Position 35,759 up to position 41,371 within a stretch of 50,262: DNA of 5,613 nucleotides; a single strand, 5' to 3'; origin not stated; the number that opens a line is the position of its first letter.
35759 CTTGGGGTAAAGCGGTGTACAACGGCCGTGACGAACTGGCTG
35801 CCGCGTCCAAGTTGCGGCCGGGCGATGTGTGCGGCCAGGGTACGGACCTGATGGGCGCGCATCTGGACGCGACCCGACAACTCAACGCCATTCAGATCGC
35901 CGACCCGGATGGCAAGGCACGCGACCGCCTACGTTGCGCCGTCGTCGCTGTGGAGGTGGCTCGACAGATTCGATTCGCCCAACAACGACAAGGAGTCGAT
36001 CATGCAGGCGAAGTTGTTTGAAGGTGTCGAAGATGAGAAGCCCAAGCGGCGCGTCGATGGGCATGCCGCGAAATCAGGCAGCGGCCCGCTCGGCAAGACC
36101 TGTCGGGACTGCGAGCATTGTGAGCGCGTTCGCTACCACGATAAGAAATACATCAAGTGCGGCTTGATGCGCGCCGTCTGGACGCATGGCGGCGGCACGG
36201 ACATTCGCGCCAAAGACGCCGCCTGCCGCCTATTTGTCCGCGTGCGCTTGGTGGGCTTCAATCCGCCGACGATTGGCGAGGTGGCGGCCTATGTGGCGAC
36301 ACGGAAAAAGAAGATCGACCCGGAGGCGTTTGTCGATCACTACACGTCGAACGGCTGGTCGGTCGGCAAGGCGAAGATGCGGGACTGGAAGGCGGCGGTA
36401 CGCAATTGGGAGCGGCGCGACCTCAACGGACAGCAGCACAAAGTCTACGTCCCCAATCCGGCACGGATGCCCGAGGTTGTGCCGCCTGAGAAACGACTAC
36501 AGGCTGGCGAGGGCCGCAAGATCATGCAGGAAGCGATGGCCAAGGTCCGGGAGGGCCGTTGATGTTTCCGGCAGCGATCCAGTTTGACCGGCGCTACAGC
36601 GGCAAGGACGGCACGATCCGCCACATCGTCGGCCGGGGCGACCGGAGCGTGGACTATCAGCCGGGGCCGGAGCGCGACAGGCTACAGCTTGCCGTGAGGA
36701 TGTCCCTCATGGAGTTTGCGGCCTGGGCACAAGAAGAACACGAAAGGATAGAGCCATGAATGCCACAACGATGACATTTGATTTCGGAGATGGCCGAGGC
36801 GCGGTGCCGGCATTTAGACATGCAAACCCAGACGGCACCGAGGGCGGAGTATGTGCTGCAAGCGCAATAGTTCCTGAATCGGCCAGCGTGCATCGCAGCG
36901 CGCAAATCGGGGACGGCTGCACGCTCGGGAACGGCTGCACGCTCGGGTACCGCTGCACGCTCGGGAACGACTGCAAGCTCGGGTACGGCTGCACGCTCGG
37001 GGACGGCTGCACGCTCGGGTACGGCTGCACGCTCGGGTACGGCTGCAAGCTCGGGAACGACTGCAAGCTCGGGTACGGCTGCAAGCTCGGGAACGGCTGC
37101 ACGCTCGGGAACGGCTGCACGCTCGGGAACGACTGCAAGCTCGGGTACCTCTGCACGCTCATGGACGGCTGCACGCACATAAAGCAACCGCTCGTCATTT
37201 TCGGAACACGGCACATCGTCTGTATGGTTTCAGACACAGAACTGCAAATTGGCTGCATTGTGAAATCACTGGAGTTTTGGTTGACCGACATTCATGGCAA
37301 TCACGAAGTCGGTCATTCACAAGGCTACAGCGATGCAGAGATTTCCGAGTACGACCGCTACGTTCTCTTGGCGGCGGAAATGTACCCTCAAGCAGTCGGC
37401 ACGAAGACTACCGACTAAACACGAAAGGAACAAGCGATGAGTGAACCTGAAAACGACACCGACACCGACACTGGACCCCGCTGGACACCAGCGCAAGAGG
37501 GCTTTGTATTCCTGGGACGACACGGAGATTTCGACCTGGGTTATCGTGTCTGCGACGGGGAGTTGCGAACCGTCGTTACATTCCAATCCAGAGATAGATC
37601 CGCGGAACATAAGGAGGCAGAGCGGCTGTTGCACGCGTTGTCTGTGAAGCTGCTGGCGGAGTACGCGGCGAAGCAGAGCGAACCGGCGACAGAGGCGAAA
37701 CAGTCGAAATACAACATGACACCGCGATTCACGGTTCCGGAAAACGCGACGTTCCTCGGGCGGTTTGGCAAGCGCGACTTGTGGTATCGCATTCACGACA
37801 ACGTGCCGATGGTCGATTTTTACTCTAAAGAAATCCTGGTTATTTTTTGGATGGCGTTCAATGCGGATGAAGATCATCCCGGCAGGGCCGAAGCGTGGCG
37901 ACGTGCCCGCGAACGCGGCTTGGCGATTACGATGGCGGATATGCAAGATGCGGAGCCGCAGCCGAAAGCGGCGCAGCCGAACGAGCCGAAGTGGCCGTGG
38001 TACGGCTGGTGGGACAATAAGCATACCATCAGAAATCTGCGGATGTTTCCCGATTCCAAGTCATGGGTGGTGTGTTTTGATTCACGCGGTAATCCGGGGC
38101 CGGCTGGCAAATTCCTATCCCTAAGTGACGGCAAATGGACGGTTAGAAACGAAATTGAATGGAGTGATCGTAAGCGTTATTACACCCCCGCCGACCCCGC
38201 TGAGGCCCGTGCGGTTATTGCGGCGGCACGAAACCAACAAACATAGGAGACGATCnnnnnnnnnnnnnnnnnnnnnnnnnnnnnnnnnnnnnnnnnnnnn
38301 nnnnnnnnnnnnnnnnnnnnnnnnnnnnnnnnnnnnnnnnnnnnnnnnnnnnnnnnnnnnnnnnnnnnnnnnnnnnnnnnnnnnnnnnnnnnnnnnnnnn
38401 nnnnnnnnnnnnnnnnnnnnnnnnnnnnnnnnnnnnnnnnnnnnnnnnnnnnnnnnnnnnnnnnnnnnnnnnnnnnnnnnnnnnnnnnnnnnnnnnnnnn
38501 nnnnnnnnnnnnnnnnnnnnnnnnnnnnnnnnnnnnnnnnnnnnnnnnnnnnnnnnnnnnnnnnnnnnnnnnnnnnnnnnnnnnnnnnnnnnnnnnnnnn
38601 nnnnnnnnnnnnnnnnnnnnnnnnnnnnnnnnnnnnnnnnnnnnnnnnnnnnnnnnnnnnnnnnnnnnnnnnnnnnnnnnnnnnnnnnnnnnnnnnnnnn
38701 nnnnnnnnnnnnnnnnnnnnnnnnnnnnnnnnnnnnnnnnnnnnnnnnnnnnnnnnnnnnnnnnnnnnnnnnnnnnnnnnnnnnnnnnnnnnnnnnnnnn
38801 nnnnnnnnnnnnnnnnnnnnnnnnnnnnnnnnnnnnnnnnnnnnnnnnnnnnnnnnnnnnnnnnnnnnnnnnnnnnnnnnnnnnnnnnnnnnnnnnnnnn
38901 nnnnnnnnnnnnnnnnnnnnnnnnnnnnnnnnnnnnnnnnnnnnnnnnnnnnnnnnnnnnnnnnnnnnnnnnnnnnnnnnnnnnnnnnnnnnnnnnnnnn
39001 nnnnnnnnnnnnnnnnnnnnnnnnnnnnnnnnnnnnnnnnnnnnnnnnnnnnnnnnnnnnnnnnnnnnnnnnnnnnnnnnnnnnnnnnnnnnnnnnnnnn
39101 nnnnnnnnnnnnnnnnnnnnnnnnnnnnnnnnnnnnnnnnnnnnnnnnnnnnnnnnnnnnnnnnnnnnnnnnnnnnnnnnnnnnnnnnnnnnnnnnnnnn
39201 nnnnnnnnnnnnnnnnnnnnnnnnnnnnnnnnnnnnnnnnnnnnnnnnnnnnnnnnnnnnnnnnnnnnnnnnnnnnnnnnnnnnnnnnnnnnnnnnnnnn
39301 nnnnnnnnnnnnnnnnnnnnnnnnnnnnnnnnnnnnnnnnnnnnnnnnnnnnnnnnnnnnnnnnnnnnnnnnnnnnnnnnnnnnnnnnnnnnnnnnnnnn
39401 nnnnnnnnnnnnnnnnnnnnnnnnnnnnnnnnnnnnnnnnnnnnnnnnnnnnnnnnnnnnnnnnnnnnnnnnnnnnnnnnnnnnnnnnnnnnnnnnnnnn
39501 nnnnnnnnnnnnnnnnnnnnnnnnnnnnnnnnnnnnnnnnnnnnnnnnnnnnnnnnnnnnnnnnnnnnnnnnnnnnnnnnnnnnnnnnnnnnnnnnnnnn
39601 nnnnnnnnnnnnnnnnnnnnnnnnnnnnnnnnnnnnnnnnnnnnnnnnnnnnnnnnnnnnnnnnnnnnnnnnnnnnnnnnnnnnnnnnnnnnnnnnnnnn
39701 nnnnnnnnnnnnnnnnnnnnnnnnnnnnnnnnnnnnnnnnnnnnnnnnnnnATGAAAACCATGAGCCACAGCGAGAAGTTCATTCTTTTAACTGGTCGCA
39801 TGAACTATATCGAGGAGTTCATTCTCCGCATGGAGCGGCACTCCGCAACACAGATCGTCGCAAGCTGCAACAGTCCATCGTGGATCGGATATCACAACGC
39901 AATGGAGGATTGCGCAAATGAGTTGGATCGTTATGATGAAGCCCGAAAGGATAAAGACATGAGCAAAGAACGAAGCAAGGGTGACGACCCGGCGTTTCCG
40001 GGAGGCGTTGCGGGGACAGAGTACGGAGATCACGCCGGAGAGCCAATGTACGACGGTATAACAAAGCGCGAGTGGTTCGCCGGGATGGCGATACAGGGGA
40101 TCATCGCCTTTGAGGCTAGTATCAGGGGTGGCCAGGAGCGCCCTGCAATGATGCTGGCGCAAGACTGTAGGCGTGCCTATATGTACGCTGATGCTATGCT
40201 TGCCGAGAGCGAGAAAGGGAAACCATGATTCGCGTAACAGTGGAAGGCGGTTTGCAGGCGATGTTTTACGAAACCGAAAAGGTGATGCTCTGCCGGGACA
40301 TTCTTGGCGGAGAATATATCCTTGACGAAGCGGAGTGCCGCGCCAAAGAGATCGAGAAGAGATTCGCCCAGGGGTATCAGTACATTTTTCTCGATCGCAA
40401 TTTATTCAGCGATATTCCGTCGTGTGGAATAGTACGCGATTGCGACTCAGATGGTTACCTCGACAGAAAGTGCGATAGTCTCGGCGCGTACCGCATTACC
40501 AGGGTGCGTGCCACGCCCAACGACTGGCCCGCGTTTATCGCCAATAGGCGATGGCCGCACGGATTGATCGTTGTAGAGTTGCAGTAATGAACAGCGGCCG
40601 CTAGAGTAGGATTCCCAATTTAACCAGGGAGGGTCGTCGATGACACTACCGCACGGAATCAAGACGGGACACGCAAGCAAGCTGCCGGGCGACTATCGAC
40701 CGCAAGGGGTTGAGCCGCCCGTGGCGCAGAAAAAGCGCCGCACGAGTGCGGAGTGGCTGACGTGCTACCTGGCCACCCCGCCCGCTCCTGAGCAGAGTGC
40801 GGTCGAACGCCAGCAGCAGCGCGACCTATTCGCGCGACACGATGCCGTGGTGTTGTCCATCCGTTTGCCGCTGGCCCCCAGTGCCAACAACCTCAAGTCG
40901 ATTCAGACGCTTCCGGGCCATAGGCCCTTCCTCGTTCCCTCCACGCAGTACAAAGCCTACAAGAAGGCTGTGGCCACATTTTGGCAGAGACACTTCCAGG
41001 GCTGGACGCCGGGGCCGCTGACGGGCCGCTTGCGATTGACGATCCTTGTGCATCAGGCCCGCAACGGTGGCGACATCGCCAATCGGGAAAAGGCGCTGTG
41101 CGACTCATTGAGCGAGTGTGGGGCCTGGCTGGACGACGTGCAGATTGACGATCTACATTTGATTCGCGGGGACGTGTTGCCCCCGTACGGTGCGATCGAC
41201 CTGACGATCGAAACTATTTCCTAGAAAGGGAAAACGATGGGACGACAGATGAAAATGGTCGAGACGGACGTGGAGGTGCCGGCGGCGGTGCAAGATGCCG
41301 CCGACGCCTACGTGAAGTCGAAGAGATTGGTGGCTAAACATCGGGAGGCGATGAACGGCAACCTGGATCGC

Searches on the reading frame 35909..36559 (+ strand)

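Call 13: search_protein_families(library=phrogs, proteins=[window:35909-36559:+], max_evalue=0.001)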
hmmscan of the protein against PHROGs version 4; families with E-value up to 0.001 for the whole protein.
window:35909-36559:+ (217 aa): 2 families
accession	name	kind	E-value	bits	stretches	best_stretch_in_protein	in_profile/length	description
phrog_15768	-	unknown function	1.3e-22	81.9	1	117-179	129-192/228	-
phrog_28809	-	unknown function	5.1e-10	40.4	1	128-179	140-192/211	-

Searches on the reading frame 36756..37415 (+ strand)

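Call 13: search_protein_families(library=phrogs, proteins=[window:36756-37415:+], max_evalue=0.001)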
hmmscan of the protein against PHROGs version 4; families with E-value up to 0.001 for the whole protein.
window:36756-37415:+ (220 aa): 2 families
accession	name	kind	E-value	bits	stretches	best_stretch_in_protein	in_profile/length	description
phrog_5353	-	unknown function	1.9e-17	64.6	2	39-107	53-121/256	-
phrog_2154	-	unknown function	0.00011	22.7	0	46-130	78-155/185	-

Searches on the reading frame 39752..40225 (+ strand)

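Call 13: search_protein_families(library=phrogs, proteins=[window:39752-40225:+], max_evalue=0.001)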
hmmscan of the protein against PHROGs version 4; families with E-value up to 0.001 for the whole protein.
window:39752-40225:+ (158 aa): 1 family
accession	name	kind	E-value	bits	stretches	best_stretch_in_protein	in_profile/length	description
phrog_2201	-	unknown function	9.6e-15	55.9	1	72-156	136-217/226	-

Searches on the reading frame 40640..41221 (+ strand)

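Call 13: search_protein_families(library=phrogs, proteins=[window:40640-41221:+], max_evalue=0.001)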
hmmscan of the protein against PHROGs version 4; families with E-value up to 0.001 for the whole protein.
window:40640-41221:+ (194 aa): 3 families
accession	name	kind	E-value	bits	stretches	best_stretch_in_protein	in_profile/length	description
phrog_34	-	DNA, RNA and nucleotide metabolism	5.6e-17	63.3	1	52-192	54-193/259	RusA-like Holliday junction resolvase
phrog_1532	-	unknown function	3.3e-08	34.1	1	131-193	10-72/80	-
phrog_140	-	DNA, RNA and nucleotide metabolism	2.5e-06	28.3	1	91-173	58-150/219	RusA-like Holliday junction resolvase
